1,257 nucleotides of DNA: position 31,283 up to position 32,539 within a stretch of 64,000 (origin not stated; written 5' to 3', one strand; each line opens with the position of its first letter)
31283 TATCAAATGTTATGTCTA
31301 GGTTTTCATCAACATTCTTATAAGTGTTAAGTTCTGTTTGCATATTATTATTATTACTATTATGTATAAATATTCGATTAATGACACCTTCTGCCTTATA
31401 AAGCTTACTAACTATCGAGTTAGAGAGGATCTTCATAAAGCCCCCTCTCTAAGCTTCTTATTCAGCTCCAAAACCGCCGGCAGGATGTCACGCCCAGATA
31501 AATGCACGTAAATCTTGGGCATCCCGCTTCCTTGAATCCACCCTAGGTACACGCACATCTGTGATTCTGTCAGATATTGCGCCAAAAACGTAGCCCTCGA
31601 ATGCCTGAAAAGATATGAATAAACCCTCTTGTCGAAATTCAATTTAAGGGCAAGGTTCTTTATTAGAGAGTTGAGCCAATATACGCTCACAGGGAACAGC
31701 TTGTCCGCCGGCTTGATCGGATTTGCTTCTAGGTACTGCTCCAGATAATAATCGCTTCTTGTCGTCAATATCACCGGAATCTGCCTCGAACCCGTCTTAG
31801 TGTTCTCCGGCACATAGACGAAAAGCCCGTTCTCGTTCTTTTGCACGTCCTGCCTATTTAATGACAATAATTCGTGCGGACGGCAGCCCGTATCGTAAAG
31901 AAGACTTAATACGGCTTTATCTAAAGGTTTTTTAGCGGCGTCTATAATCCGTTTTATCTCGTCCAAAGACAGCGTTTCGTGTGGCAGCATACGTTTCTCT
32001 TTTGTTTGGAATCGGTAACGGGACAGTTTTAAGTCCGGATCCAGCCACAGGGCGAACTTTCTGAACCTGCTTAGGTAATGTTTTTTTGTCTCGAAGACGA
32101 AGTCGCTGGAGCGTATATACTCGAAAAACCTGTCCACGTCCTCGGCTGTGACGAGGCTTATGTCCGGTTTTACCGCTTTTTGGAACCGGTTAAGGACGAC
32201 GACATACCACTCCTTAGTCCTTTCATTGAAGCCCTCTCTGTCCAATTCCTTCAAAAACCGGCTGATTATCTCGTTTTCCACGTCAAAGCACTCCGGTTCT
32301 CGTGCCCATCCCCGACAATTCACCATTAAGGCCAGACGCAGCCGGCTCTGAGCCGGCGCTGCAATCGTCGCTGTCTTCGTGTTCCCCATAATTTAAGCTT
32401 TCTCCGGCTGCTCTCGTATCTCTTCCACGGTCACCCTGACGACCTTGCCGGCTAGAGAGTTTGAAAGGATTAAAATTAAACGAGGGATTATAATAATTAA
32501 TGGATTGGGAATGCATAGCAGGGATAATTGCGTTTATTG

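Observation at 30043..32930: Small AT-rich integrated element at tRNA-Glu with intact integrase and 13-bp att direct repeat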

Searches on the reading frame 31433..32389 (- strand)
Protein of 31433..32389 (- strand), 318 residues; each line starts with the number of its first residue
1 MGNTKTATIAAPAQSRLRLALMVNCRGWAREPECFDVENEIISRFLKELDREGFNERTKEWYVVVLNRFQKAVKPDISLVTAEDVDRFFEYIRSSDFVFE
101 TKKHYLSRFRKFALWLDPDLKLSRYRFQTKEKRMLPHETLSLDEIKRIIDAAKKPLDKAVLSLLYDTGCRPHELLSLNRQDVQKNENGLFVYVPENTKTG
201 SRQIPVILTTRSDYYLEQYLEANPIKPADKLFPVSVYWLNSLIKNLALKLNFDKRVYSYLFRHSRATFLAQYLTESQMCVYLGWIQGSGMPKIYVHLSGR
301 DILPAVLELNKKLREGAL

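Call 8: search_protein_families(library=pfam, proteins=[window:31433-32389:-], max_evalue=0.01)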
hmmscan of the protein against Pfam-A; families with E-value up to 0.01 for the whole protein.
window:31433-32389:- (318 aa): 2 families
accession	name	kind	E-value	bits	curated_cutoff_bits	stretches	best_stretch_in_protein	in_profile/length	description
PF00589.27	Phage_integrase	-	3.9e-11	43.5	27.1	1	139-297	2-168/172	Phage integrase family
PF13495.12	Phage_int_SAM_4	-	4.7e-05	24.2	27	1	42-109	2-71/85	Phage integrase, N-terminal SAM-like domain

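Call 9: find_homologous_proteins(query=window:31433-32389:-)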
Query window:31433-32389:- (318 aa): 553 proteins with E <= 0.001 among 2711 candidates; the best 120 are listed.
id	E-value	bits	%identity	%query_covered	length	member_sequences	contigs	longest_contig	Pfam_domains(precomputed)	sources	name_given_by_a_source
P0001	1.4e-184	630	100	89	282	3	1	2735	PF00589.28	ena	-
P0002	1.7e-170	584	81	100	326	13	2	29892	PF00589.28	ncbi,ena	-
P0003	1.8e-149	515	79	88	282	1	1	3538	PF13495.13,PF00589.28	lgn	-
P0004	1.5e-145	502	78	87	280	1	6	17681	PF13495.13,PF00589.28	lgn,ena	-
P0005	2.9e-138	478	72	89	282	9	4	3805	PF00589.28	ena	-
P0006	3.3e-131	455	69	89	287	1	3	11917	PF13495.13,PF00589.28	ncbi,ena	-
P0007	3.5e-125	435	67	87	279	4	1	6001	PF13495.13,PF00589.28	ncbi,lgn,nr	ncbi:MAG: site-specific integrase [Candidatus Parvarchaeota archaeon]|nr:site-specific integrase [Ca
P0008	3.6e-67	245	46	90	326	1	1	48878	PF00589.28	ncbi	-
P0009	1.5e-66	243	47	86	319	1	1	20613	PF00589.28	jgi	jgi:integrase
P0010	4.1e-66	241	47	85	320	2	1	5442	PF13495.13,PF00589.28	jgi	-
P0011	1.2e-64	236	46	86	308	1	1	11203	PF13495.13,PF13102.13,PF00589.28,PF02899.24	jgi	jgi:site-specific recombinase XerD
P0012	3.3e-64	235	44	88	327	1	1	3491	PF00589.28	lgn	-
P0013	1.2e-62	230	44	86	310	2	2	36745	PF00589.28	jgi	jgi:integrase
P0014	4.7e-62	228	46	86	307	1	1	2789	PF00589.28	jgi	jgi:integrase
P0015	9.2e-62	227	47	84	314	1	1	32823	PF00589.28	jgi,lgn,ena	-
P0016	1.5e-61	226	44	86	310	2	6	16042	PF13495.13,PF13102.13,PF00589.28,PF02899.24,PF22823.3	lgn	-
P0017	1.7e-61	226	45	86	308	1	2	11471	PF00589.28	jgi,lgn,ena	-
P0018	4.8e-61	225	44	85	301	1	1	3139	PF00589.28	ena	-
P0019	1.0e-60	224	43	85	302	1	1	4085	PF00589.28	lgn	-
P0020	1.9e-60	223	45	86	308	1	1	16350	PF00589.28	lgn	-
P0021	2.1e-60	223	46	84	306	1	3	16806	PF00589.28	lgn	-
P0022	3.3e-60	222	44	86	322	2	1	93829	PF00589.28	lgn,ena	-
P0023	1.3e-59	220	44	86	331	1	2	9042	PF00589.28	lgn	-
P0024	1.3e-59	220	44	85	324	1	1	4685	PF00589.28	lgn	-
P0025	8.4e-59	217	43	85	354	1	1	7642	PF00589.28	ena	-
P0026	1.3e-58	217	43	85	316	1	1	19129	PF00589.28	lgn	-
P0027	9.1e-58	214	43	85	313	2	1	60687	PF00589.28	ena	-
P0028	9.7e-58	214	43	86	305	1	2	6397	PF00589.28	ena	-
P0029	1.0e-56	210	43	86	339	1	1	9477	PF00589.28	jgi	jgi:integrase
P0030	2.7e-55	206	41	84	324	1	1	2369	PF00589.28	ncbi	-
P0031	8.7e-51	191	40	87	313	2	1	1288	PF00589.28,PF22823.3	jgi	-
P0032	2.8e-49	186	39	86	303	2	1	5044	PF00589.28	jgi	jgi:integrase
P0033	8.3e-49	184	41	85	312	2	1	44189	PF00589.28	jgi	-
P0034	9.4e-41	158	35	86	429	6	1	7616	PF00589.28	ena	-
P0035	3.5e-40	156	36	85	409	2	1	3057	PF00589.28,PF02899.24,PF22823.3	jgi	-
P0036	1.1e-39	154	38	89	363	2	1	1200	PF00072.31,PF00589.28,PF22823.3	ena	-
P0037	5.7e-39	152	35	87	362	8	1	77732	PF00589.28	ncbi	ncbi:MAG: tyrosine-type recombinase/integrase [Methanosarcina sp.]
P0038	5.8e-39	152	36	85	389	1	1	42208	PF00589.28,PF02899.24,PF22823.3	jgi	-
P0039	2.0e-38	150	33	86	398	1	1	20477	PF00589.28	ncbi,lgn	ncbi:MAG: tyrosine-type recombinase/integrase [Pseudomonadota bacterium]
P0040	2.0e-38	150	35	86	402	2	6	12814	PF00589.28,PF22823.3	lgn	-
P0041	2.2e-38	150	38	78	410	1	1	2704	PF00589.28,PF02899.24,PF22823.3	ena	-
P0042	2.5e-38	150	38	77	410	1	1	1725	PF00589.28,PF02899.24,PF22823.3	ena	-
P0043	3.0e-38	150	38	78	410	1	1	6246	PF00589.28,PF02899.24,PF22823.3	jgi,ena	-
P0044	3.1e-38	150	38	78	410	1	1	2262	PF00589.28,PF02899.24,PF22823.3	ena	-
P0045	3.3e-38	150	35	85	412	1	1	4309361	PF00589.28,PF22823.3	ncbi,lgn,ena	-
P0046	6.6e-38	149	37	78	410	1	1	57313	PF00589.28,PF02899.24,PF22823.3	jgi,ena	-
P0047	6.9e-38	149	35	89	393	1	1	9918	PF00589.28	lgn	-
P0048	1.2e-37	148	38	78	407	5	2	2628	PF00589.28,PF22823.3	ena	-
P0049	1.2e-37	148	37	78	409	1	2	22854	PF00589.28,PF02899.24,PF22823.3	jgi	-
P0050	1.2e-37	148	37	78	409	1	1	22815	PF00589.28,PF02899.24,PF22823.3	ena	-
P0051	2.9e-37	147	34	85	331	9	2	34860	PF00589.28,PF22823.3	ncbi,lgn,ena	-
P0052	4.1e-37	146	34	86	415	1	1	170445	PF00589.28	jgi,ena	-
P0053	4.1e-37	146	34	86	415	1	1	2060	PF00589.28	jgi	jgi:site-specific recombinase XerD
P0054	4.1e-37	146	34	86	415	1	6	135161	PF00589.28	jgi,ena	jgi:integrase/recombinase XerD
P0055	4.1e-37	146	34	86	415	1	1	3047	PF00589.28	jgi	-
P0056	5.2e-37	146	36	81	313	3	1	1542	PF13495.13,PF00589.28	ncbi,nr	ncbi:MAG: tyrosine-type recombinase/integrase, partial [Bacteroidota bacterium]|nr:tyrosine-type rec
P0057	1.1e-36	145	33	85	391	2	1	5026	PF00589.28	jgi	jgi:site-specific recombinase XerD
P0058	1.7e-36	144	34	85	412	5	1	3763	PF00589.28,PF22823.3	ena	-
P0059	2.7e-36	143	34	85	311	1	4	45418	PF00589.28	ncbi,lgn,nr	ncbi:MAG: hypothetical protein FIB07_15190 [Candidatus Methanoperedens sp.]|nr:hypothetical protein 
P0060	4.1e-36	143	34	86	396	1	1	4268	PF00589.28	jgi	jgi:integrase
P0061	4.7e-36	143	34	84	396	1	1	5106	PF00589.28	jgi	jgi:integrase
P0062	6.3e-36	142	37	83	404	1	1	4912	PF13495.13,PF00589.28,PF02899.24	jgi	-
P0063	7.0e-36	142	33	85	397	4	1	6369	PF13240.12,PF13495.13,PF00589.28,PF13248.12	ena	-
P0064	9.4e-36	142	36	77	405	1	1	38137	PF00589.28,PF22823.3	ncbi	-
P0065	1.1e-35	141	36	85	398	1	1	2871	PF00589.28,PF22823.3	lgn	-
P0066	1.2e-35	141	34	84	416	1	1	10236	PF00589.28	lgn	-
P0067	1.2e-35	141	36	85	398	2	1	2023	PF00589.28,PF22823.3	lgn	-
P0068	1.2e-35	141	34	85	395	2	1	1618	PF00589.28,PF22823.3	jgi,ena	-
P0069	1.5e-35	141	35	87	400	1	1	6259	PF00589.28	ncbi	-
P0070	1.5e-35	141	33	85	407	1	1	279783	PF00589.28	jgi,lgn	jgi:site-specific recombinase XerD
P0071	1.6e-35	141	30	83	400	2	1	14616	PF00589.28,PF13248.12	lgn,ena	-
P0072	2.3e-35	140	34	85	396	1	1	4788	PF13240.12,PF00589.28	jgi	-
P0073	2.3e-35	140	34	86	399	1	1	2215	PF00589.28,PF22823.3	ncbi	-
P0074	3.4e-35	140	34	84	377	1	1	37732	PF00589.28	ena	-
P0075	3.8e-35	140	34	84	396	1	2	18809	PF00589.28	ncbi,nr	ncbi:MAG: tyrosine-type recombinase/integrase [Thermoplasmata archaeon]|nr:tyrosine-type recombinase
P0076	3.8e-35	140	37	72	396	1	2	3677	PF13240.12,PF12773.14,PF00589.28,PF02899.24,PF13248.12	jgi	jgi:site-specific recombinase XerD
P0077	3.9e-35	140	32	85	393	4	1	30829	PF00589.28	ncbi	-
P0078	4.2e-35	139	34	84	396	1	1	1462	PF00589.28,PF02899.24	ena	-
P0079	4.2e-35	139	34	85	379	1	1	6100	PF00589.28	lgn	-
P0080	4.3e-35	139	33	86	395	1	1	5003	PF00589.28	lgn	-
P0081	4.5e-35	139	34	84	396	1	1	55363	PF00589.28,PF02899.24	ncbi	-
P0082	5.3e-35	139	34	84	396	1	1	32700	PF00589.28,PF02899.24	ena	-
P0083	5.6e-35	139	35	87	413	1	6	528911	PF00589.28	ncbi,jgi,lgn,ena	-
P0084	5.9e-35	139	34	85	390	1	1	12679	PF13240.12,PF12773.14,PF00589.28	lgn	-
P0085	6.6e-35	139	33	86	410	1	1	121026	PF00589.28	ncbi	-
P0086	6.6e-35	139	32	87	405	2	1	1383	PF00589.28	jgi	-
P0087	7.3e-35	139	35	86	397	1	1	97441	PF00589.28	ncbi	-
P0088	8.8e-35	138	34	84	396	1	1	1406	PF00589.28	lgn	-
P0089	1.1e-34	138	35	72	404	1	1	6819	PF00589.28,PF22823.3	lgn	-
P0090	1.5e-34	138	34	88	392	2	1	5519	PF00589.28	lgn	-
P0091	1.7e-34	137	35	84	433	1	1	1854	PF00589.28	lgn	-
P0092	1.7e-34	137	34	86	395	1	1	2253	PF00589.28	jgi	jgi:integrase/recombinase XerD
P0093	2.1e-34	137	35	86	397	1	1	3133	PF00589.28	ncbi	-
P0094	2.2e-34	137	36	84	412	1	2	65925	PF00589.28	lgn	-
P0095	2.3e-34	137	34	84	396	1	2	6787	PF00589.28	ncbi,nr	ncbi:MAG: tyrosine-type recombinase/integrase [Candidatus Thermoplasmatota archaeon]|nr:tyrosine-typ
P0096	2.3e-34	137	35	86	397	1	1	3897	PF00589.28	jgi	-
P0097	2.6e-34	137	33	84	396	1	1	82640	PF00589.28,PF02899.24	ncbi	-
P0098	2.7e-34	137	33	85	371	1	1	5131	PF00589.28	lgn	-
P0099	3.4e-34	136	34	81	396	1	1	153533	PF00589.28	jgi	jgi:integrase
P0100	3.7e-34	136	34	78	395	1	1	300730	PF00589.28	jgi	jgi:site-specific recombinase XerD/ribosomal protein L40E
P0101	4.0e-34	136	33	84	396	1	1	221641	PF00589.28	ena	-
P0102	4.0e-34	136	35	86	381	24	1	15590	PF13495.13,PF00589.28,PF02899.24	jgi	-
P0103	4.2e-34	136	34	85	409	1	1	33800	PF00589.28,PF02899.24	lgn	-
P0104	4.8e-34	136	32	88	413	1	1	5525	PF00589.28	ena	-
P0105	5.1e-34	136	33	87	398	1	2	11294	PF13240.12,PF12773.14,PF00589.28,PF02899.24,PF22823.3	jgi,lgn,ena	-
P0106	5.1e-34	136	32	84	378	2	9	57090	PF00589.28,PF22823.3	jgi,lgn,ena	-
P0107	5.8e-34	136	37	77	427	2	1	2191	PF12773.14,PF00589.28,PF02899.24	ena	-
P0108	7.4e-34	135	34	89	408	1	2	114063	PF00589.28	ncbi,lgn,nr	ncbi:MAG: tyrosine-type recombinase/integrase [candidate division Zixibacteria bacterium]|nr:tyrosin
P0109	8.0e-34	135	36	74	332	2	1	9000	PF00589.28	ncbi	ncbi:MAG: site-specific integrase, partial [Thermoplasmata archaeon]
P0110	1.3e-33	134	31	86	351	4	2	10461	PF00589.28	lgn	-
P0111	1.4e-33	134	33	85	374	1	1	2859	PF00589.28,PF02899.24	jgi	jgi:site-specific recombinase XerD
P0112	1.4e-33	134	35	78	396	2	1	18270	PF00589.28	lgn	-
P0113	1.5e-33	134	34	78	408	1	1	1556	PF00589.28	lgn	-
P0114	1.5e-33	134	35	85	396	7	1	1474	PF00589.28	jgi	jgi:site-specific recombinase XerD/ribosomal protein L40E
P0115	1.8e-33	134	32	89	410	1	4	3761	PF00589.28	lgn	-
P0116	1.9e-33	134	33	86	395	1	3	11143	PF13240.12,PF00589.28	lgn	-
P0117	2.4e-33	134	32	90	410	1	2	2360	PF00589.28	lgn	-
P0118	2.9e-33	133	32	87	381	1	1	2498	PF00589.28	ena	-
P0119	3.6e-33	133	32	90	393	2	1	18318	PF13240.12,PF00589.28,PF02899.24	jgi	-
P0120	3.7e-33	133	33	86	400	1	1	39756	PF00589.28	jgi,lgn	jgi:site-specific recombinase XerD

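Call 12: find_encoding_contigs(protein=P0002, flank=10000, max_places=6)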
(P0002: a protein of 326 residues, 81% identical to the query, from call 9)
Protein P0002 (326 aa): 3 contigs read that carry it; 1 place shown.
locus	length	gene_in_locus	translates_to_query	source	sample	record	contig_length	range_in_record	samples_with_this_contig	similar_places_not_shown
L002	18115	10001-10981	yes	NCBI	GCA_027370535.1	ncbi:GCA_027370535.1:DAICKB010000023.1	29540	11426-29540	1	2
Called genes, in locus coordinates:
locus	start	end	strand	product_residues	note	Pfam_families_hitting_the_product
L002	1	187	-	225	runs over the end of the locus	PF22625:ECR1_N_2 (weak), PF21266:S1_RRP4 (weak), PF21262:RRP40_S1 (weak), PF00013:KH_1 (weak), PF15985:KH_6 (weak)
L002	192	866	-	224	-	PF01172:SBDS_N, PF09377:SBDS_domain_II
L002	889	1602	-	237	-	PF10584:Proteasome_A_N, PF00227:Proteasome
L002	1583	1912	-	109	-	-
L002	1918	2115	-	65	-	-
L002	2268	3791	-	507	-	PF00171:Aldedh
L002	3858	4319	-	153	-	-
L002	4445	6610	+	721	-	-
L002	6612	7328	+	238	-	-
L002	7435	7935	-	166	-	PF00583:Acetyltransf_1, PF13508:Acetyltransf_7 (weak)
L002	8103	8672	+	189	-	PF00293:NUDIX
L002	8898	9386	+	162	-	-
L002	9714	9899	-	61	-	-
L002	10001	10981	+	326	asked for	PF00589:Phage_integrase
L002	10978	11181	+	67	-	-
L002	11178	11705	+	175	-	-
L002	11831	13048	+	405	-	PF13495:Phage_int_SAM_4 (faint), PF00589:Phage_integrase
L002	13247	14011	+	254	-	-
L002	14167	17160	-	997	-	PF04313:HSDR_N (weak), PF02384:N6_Mtase, PF20473:MmeI_Mtase, PF07669:Eco57I, PF02384:N6_Mtase (weak), PF12950:TaqI_C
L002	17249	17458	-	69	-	-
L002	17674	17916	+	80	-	-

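Call 18: find_encoding_contigs(protein=P0004, flank=10000, max_places=6)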
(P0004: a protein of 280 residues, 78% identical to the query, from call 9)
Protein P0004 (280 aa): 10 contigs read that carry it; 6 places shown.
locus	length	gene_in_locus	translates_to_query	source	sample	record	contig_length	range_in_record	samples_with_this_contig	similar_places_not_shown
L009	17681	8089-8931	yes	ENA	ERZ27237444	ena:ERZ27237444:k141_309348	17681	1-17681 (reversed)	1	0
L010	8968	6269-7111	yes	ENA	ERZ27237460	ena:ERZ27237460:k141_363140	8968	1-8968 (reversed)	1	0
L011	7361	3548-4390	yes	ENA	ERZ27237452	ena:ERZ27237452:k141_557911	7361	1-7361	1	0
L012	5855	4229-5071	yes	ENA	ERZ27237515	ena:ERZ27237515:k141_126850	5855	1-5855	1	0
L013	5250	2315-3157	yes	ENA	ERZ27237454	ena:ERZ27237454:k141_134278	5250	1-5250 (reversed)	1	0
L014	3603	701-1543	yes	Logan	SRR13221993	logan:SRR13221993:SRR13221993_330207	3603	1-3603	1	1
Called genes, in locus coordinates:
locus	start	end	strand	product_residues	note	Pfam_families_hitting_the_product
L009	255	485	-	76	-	PF01423:LSM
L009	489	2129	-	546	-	PF00118:Cpn60_TCP1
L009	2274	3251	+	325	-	PF01087:GalP_UDP_transf, PF16268:DUF4921, PF02744:GalP_UDP_tr_C (weak)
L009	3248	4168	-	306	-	PF00890:FAD_binding_2 (faint), PF01134:GIDA (faint), PF03486:HI0933_like (faint), PF07992:Pyr_redox_2, PF13738:Pyr_redox_3, PF00070:Pyr_redox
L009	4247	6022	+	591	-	PF05693:Glycogen_syn, PF08323:Glyco_transf_5, PF00534:Glycos_transf_1 (faint)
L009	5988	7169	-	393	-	PF03065:Glyco_hydro_57, PF01522:Polysacc_deac_1 (weak)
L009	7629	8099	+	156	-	-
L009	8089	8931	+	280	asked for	PF13495:Phage_int_SAM_4 (weak), PF00589:Phage_integrase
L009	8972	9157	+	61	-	-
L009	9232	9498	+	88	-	-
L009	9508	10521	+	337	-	-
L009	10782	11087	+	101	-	-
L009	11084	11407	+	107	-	-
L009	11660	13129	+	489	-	PF07690:MFS_1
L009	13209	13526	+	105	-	-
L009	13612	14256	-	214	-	-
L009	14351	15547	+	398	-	PF17735:BslA (weak), PF13385:Laminin_G_3 (weak)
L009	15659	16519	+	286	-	PF23441:SDR (weak), PF00106:adh_short, PF08659:KR, PF13561:adh_short_C2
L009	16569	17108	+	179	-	-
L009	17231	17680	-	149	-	?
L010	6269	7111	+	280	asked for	PF13495:Phage_int_SAM_4 (weak), PF00589:Phage_integrase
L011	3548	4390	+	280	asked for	PF13495:Phage_int_SAM_4 (weak), PF00589:Phage_integrase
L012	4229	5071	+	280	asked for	PF13495:Phage_int_SAM_4 (weak), PF00589:Phage_integrase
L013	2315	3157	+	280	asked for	PF13495:Phage_int_SAM_4 (weak), PF00589:Phage_integrase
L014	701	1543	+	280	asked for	PF13495:Phage_int_SAM_4 (weak), PF00589:Phage_integrase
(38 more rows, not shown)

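Call 19: find_encoding_contigs(protein=P0006, flank=10000, max_places=6)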
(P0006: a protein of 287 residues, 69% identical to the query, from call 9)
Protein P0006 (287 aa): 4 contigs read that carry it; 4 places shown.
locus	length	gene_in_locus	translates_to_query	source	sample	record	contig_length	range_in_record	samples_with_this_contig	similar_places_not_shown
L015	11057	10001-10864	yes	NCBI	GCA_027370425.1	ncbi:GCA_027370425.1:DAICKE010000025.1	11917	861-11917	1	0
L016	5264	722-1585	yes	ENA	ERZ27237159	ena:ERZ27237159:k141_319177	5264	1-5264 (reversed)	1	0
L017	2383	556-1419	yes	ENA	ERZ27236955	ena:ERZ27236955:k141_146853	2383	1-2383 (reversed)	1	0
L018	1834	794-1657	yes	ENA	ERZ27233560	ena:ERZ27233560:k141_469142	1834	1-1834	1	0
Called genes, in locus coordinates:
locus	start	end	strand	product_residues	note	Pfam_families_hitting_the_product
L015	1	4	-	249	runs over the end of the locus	PF12686:DUF3800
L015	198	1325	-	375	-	PF00579:tRNA-synt_1b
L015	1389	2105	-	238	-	PF00702:Hydrolase, PF12710:HAD (weak), PF13419:HAD_2, PF13242:Hydrolase_like (weak)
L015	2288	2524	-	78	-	PF01423:LSM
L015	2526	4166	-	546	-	PF00118:Cpn60_TCP1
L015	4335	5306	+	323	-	PF01087:GalP_UDP_transf, PF01230:HIT (faint), PF16268:DUF4921, PF02744:GalP_UDP_tr_C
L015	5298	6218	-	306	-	PF01134:GIDA (faint), PF03486:HI0933_like (faint), PF07992:Pyr_redox_2, PF12831:FAD_oxidored (faint), PF13738:Pyr_redox_3, PF00070:Pyr_redox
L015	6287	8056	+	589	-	PF05693:Glycogen_syn, PF08323:Glyco_transf_5 (weak), PF00534:Glycos_transf_1 (faint)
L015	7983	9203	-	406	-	PF03065:Glyco_hydro_57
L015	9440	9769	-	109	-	-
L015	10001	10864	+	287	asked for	PF13495:Phage_int_SAM_4 (weak), PF00589:Phage_integrase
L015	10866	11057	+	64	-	?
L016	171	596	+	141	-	-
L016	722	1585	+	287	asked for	PF13495:Phage_int_SAM_4 (weak), PF00589:Phage_integrase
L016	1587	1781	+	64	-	-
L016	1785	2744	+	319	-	PF09002:Card1_endonuc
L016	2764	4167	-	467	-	PF13847:Methyltransf_31 (faint), PF01555:N6_N4_Mtase, PF04471:Mrr_cat (weak)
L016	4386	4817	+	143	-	-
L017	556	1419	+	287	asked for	PF13495:Phage_int_SAM_4 (weak), PF00589:Phage_integrase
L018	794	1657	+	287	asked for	PF13495:Phage_int_SAM_4 (weak), PF00589:Phage_integrase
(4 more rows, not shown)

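Call 20: find_encoding_contigs(protein=P0007, flank=10000, max_places=6)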
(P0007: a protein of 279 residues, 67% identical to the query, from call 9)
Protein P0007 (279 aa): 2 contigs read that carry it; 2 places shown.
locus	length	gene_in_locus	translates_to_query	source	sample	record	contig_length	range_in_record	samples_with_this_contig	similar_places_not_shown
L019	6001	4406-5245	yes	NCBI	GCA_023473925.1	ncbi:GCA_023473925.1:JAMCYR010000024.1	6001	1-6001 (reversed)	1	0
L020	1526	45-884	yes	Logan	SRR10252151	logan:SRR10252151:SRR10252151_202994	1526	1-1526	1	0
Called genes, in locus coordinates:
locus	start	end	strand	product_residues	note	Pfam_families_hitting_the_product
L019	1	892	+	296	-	?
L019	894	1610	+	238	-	-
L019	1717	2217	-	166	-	PF00583:Acetyltransf_1, PF13508:Acetyltransf_7 (weak)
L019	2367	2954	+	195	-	PF00293:NUDIX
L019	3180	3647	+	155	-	-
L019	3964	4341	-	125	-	-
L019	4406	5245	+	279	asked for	PF13495:Phage_int_SAM_4 (weak), PF00589:Phage_integrase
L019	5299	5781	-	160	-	-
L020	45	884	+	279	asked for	PF13495:Phage_int_SAM_4 (weak), PF00589:Phage_integrase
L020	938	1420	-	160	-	-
